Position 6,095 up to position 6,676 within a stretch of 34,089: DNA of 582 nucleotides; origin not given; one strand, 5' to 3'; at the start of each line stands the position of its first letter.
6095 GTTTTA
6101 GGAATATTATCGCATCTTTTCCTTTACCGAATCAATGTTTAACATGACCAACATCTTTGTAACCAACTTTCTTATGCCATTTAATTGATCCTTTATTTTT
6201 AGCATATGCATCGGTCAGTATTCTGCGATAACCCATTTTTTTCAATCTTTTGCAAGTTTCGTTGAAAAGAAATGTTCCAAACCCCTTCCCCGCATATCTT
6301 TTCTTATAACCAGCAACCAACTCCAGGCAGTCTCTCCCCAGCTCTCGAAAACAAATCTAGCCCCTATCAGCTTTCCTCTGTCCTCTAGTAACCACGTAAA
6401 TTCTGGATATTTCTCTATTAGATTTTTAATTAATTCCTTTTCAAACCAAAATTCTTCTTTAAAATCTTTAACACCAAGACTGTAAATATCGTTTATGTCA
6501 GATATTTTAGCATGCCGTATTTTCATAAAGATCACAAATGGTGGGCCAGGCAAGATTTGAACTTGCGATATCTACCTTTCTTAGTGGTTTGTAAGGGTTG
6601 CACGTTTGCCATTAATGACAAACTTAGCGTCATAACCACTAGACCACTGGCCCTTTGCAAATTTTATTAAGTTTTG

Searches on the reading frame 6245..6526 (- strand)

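Call 86: search_protein_families(library=pfam, proteins=[window:6245-6526:-], max_evalue=0.01)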
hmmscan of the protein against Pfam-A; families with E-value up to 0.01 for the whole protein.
window:6245-6526:- (94 aa): 1 family
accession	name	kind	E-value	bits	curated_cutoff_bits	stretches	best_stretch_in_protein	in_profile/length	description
PF00583.31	Acetyltransf_1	-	0.0022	18.7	20.7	1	25-83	14-76/116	Acetyltransferase (GNAT) family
